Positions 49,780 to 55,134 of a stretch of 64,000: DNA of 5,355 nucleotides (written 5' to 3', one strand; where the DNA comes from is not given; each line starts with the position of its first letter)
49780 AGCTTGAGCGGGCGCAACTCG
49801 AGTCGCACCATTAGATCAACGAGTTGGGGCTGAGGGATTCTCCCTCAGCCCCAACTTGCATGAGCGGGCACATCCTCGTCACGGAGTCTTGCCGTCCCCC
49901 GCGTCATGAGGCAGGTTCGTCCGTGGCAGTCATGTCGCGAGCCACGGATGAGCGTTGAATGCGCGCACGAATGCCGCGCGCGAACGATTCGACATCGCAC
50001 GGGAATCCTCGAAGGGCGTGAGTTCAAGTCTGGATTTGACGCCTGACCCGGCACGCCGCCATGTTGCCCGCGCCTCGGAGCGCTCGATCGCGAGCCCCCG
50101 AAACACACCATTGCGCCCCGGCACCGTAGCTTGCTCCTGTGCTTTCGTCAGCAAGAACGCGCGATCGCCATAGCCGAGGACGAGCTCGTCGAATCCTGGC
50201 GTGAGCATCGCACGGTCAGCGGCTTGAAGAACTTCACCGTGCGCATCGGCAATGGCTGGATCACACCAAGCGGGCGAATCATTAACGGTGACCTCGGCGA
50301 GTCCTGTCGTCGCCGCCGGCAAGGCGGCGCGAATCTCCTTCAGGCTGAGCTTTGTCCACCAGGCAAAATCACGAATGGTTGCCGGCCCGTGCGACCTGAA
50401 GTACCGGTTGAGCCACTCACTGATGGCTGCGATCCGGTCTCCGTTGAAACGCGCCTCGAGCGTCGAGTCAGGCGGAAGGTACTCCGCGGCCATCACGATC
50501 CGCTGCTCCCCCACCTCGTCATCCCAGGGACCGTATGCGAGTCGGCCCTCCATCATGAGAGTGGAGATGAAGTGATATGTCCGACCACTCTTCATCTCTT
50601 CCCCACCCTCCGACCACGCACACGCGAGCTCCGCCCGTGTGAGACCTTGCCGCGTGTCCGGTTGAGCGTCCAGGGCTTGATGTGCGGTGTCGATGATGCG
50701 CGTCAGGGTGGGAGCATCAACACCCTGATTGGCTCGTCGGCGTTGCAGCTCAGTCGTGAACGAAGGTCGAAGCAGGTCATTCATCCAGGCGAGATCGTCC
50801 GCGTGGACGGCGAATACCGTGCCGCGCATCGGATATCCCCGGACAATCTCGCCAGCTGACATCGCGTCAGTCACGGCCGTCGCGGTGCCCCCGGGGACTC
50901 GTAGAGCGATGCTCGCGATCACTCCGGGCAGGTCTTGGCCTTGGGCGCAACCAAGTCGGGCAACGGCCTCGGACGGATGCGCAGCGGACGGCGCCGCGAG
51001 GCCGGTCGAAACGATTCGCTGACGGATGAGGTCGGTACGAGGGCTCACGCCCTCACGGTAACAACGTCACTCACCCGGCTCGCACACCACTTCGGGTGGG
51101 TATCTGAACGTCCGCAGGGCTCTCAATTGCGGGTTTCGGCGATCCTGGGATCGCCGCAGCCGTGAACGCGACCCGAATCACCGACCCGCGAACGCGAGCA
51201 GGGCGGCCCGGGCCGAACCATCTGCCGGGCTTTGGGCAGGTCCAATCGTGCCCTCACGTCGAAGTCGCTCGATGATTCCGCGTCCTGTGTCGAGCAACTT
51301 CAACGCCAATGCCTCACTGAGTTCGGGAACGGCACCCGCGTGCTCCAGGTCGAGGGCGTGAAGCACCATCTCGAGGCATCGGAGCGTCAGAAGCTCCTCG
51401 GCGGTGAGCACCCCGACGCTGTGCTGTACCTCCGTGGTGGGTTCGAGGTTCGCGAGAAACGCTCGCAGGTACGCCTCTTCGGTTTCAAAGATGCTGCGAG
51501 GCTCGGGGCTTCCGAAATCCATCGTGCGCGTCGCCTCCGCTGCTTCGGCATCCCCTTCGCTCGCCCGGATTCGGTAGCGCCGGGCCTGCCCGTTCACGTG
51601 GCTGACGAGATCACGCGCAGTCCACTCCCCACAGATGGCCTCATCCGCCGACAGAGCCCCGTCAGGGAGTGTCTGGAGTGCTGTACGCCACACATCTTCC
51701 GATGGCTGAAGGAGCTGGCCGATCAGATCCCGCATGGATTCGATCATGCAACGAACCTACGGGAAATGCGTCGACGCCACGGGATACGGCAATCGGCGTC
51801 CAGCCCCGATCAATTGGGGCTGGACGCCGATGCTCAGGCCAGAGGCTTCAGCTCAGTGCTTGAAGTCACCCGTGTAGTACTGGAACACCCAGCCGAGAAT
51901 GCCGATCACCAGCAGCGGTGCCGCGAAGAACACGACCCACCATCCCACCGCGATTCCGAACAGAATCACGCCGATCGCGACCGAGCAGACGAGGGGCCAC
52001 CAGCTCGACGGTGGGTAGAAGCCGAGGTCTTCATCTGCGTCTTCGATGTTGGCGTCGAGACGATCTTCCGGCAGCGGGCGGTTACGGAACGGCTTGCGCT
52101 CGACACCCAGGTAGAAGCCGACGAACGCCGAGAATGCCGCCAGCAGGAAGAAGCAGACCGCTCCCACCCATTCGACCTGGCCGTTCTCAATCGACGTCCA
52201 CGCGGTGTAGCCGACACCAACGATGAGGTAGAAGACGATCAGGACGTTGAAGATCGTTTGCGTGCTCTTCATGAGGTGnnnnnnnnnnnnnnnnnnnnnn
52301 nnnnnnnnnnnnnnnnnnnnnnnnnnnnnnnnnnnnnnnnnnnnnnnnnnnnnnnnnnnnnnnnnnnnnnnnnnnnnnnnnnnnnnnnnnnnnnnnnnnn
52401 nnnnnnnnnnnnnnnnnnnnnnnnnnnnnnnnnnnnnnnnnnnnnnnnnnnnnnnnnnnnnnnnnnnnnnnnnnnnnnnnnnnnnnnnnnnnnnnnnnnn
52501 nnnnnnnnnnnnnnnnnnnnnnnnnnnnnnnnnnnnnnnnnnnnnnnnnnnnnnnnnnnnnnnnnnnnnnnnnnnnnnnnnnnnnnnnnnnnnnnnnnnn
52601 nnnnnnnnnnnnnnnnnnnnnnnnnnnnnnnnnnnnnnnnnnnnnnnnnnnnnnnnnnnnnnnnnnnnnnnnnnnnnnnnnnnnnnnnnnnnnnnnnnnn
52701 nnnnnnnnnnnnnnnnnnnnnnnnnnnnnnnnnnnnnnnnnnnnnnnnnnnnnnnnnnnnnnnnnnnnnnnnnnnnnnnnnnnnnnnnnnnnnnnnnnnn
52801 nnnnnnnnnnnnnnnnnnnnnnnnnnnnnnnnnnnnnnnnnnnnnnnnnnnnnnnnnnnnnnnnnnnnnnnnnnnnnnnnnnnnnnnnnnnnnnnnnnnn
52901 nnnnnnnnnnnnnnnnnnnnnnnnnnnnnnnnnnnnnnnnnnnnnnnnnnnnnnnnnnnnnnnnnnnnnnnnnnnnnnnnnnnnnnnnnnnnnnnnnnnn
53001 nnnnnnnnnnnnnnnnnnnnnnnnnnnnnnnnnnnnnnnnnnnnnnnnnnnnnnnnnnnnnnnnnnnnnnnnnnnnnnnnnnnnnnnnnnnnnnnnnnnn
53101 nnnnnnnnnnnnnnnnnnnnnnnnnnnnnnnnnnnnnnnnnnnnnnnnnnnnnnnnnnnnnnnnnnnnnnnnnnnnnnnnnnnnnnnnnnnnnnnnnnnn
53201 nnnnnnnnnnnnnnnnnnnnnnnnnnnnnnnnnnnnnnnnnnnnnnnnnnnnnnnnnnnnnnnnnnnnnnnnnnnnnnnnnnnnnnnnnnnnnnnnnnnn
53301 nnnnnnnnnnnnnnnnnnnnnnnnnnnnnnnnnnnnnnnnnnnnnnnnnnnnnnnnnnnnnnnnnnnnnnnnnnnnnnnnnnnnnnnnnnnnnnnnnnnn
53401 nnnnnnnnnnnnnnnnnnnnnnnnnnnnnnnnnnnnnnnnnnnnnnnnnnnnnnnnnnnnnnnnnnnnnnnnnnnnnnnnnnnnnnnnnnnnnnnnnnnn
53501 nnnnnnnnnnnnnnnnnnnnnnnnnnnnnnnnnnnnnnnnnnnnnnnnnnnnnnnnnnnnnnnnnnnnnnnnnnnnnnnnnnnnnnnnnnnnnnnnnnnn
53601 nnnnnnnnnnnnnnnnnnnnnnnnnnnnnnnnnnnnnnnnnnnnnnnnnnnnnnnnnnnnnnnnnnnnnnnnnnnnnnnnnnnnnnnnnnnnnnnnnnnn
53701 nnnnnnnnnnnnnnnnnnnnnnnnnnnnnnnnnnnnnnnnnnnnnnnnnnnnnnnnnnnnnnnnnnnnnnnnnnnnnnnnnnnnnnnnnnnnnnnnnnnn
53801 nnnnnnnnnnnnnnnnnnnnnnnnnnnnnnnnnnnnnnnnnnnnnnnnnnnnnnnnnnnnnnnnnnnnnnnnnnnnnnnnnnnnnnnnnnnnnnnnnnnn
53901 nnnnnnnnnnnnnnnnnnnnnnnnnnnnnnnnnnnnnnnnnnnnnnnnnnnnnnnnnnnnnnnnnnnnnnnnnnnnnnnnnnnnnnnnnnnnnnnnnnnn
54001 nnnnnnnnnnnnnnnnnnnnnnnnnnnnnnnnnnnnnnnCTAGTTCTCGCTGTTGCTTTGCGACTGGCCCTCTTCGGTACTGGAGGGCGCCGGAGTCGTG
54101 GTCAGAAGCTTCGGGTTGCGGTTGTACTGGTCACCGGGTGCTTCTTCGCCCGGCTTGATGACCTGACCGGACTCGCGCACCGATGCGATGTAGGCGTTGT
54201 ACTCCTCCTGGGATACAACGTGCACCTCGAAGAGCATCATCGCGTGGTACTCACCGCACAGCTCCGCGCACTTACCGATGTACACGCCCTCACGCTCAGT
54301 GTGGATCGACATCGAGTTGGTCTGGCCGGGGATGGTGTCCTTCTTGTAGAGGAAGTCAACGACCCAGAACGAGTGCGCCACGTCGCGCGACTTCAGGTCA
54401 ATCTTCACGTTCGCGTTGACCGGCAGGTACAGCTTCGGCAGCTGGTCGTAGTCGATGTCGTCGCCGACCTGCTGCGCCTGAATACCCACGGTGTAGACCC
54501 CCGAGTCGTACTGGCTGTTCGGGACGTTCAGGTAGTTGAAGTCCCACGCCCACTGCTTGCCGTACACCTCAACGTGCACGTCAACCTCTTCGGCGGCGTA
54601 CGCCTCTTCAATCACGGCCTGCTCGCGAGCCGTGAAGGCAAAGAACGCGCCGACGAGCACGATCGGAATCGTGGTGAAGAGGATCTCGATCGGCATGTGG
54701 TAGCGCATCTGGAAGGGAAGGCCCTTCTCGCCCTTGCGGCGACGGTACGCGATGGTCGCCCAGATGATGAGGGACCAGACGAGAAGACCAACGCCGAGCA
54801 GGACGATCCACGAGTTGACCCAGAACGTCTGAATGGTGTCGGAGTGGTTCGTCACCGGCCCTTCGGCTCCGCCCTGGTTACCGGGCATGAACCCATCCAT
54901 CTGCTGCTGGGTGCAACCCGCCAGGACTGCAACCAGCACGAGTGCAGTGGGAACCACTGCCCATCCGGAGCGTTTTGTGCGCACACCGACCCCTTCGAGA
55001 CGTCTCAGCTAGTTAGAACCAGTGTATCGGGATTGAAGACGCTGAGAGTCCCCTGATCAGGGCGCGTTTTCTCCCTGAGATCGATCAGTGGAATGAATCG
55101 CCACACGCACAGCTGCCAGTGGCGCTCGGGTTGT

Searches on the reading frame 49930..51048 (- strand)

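Call 52: search_protein_families(library=pfam, proteins=[window:49930-51048:-], max_evalue=0.0001)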
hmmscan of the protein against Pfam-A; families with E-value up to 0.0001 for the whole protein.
window:49930-51048:- (372 aa): 1 family
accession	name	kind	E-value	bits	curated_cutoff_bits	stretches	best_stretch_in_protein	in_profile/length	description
PF06224.18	AlkZ-like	-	3e-45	155.7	25.9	1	29-363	1-322/329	DNA glycosylase AlkZ-like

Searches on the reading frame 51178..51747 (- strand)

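Call 51: search_protein_families(library=pfam, proteins=[window:51178-51747:-], max_evalue=0.0001)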
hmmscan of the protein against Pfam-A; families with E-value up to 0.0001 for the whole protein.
window:51178-51747:- (189 aa): 1 family
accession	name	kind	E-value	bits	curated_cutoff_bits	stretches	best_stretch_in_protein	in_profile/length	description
PF11716.13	MDMPI_N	-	4.2e-11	44.1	24.2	1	16-135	4-140/140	Mycothiol maleylpyruvate isomerase N-terminal domain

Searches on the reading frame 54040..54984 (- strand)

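Call 51: search_protein_families(library=pfam, proteins=[window:54040-54984:-], max_evalue=0.0001)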
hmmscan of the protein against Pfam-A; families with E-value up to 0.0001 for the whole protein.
window:54040-54984:- (314 aa): 1 family
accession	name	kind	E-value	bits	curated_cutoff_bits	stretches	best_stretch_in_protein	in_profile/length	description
PF00116.26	COX2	-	4.6e-21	75.4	22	1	138-254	3-117/120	Cytochrome C oxidase subunit II, periplasmic domain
